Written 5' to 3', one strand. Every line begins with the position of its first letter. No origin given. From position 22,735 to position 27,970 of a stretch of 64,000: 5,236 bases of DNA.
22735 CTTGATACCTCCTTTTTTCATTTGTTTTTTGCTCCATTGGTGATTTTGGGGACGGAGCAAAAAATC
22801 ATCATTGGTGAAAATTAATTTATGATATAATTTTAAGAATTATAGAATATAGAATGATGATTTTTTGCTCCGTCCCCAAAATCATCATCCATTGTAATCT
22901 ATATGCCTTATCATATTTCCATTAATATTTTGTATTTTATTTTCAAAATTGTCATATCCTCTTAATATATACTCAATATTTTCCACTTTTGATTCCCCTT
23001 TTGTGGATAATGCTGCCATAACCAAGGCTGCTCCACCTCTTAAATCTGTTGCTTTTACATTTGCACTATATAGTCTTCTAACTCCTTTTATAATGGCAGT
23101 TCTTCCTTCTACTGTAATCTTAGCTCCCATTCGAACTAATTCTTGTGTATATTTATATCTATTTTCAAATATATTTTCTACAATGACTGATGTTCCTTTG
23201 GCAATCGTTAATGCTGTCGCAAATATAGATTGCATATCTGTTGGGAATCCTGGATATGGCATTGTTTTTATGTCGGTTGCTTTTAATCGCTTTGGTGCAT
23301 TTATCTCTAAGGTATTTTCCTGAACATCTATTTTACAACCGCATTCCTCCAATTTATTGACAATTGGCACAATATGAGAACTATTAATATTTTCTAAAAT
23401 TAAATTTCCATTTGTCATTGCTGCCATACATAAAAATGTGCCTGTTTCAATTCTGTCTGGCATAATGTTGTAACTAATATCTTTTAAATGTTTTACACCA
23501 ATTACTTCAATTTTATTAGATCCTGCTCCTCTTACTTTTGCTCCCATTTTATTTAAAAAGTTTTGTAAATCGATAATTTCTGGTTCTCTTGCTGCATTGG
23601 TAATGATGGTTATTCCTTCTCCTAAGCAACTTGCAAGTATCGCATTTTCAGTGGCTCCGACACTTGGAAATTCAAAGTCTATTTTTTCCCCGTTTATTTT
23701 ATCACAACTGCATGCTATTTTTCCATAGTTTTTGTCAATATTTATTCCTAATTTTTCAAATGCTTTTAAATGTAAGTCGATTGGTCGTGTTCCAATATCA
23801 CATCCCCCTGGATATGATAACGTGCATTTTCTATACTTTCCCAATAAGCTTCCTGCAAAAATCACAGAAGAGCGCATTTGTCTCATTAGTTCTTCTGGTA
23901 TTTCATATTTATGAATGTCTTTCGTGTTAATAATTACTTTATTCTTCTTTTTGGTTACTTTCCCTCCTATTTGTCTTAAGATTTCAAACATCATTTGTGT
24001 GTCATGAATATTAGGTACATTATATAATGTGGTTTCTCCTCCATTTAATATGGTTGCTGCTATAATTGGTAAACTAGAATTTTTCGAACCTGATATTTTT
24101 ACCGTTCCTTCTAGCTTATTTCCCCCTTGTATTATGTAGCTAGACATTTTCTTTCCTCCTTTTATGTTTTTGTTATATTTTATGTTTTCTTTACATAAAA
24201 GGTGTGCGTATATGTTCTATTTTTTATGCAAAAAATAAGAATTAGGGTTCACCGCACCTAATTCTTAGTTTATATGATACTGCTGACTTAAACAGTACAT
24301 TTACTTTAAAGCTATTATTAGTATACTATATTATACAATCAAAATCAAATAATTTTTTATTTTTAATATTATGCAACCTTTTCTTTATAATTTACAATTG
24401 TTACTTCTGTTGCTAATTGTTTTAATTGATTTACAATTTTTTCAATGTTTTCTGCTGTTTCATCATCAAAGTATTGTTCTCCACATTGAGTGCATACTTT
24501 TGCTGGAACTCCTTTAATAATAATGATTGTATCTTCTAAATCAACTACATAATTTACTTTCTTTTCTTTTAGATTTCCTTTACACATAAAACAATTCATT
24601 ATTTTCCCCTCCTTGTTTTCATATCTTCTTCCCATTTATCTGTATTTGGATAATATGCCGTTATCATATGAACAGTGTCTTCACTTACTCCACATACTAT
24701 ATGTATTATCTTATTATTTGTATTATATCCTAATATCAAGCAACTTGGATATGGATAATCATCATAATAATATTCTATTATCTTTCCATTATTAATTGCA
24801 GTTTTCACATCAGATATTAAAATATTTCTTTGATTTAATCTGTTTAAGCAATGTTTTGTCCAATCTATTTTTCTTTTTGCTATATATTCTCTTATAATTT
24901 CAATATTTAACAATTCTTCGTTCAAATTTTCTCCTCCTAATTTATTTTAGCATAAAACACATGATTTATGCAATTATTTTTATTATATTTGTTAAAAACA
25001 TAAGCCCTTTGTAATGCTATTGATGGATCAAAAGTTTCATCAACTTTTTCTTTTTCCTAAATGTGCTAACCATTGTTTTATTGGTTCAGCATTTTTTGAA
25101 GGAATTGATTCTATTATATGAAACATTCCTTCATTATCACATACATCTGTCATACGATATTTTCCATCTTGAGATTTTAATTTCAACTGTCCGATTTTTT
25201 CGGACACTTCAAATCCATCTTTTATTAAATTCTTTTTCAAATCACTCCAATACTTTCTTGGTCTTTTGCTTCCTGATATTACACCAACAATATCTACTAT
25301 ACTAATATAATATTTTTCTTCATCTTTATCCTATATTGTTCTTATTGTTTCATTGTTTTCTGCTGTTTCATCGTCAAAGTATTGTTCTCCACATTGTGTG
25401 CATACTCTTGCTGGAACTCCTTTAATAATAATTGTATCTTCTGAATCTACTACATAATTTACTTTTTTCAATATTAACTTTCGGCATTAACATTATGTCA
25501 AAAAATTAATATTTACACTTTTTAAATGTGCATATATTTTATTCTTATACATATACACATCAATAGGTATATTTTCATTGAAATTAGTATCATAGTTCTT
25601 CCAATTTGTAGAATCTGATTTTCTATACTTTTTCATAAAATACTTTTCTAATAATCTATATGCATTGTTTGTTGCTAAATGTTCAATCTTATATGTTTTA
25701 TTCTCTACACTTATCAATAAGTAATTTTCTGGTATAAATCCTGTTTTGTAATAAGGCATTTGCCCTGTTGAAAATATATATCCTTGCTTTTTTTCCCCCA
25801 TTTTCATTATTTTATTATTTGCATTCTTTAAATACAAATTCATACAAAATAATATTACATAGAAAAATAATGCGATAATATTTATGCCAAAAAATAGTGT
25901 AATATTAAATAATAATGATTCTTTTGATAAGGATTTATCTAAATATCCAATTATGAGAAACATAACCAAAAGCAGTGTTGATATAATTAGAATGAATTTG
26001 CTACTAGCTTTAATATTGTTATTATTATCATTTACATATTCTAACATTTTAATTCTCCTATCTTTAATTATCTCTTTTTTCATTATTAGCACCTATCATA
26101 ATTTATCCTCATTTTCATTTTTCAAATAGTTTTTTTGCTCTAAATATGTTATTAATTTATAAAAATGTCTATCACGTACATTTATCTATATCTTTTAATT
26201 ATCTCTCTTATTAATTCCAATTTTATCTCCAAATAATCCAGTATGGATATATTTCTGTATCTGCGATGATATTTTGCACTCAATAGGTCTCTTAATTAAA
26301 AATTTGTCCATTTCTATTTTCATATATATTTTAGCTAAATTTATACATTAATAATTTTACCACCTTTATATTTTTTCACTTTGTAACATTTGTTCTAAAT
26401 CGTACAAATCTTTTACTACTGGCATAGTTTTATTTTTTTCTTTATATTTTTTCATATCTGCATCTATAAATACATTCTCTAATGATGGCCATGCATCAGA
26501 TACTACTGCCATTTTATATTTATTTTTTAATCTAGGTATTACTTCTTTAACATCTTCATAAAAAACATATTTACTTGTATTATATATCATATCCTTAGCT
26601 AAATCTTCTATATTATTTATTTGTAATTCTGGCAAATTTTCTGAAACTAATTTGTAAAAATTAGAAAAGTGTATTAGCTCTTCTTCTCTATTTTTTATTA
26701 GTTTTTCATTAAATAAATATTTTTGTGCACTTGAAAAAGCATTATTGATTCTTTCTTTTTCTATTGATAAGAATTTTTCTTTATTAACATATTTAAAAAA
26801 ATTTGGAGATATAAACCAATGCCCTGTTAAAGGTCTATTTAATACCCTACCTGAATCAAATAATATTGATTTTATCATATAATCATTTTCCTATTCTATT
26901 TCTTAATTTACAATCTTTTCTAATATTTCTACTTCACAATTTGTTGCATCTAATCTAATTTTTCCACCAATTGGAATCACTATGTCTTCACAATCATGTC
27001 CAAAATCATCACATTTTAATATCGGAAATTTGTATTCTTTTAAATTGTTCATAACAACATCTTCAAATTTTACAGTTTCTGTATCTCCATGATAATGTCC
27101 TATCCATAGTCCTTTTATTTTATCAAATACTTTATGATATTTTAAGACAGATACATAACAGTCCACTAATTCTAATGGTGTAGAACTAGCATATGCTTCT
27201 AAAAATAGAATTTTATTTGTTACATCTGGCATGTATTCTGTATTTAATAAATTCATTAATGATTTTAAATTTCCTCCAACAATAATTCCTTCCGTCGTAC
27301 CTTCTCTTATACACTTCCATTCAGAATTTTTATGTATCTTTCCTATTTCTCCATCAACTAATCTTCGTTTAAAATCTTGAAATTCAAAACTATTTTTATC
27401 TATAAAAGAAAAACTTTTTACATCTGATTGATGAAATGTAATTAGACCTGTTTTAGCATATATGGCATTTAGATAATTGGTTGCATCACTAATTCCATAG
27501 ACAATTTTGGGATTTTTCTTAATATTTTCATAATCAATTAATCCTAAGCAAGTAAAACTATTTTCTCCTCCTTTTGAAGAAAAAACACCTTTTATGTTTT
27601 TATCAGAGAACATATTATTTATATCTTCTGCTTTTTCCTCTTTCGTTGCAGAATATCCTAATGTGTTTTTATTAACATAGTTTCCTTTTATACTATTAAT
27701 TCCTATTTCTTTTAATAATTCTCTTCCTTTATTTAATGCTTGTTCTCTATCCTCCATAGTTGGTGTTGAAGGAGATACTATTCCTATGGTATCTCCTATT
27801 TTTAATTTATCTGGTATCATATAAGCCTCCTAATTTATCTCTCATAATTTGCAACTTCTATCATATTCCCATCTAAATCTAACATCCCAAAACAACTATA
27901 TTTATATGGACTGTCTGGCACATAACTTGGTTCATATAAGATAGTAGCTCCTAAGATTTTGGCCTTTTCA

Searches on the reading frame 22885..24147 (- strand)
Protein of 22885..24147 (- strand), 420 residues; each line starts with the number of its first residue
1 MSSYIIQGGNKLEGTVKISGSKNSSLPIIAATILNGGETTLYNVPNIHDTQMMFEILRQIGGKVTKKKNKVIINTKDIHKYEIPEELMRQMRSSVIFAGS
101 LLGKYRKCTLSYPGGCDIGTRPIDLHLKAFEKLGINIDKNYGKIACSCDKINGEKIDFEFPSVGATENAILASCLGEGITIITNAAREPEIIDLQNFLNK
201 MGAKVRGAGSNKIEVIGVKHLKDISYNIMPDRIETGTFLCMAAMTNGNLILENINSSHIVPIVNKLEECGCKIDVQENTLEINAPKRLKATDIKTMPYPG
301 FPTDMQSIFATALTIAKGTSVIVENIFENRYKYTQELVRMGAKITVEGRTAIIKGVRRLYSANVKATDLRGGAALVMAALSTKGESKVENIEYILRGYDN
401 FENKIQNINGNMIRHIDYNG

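Call 32: search_protein_families(library=pfam, proteins=[window:22885-24147:-], max_evalue=0.0001)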
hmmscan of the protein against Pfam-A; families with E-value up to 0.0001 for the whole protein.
window:22885-24147:- (420 aa): 1 family
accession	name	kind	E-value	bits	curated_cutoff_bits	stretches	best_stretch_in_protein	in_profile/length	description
PF00275.25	EPSP_synthase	-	3.2e-99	332.9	22.8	1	6-404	1-416/417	EPSP synthase (3-phosphoshikimate 1-carboxyvinyltransferase)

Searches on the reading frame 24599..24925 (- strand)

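Call 33: search_protein_families(library=pfam, proteins=[window:24599-24925:-], max_evalue=0.0001)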
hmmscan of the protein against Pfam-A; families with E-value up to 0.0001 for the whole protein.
window:24599-24925:- (108 aa): 1 family
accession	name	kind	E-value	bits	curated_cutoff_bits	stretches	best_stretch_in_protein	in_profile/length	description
PF14076.12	DUF4258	-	8e-26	90.6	25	1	22-91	1-70/71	Domain of unknown function (DUF4258)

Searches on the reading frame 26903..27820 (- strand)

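Call 33: search_protein_families(library=pfam, proteins=[window:26903-27820:-], max_evalue=0.0001)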
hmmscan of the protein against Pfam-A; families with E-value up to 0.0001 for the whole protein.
window:26903-27820:- (305 aa): 2 families
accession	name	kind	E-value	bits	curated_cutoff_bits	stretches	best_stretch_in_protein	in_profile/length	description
PF02016.21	Peptidase_S66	-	9.8e-32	110.1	25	1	12-131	1-121/121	LD-carboxypeptidase N-terminal domain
PF17676.7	Peptidase_S66C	-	4.5e-23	82.6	23.7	1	177-290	1-120/120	LD-carboxypeptidase C-terminal domain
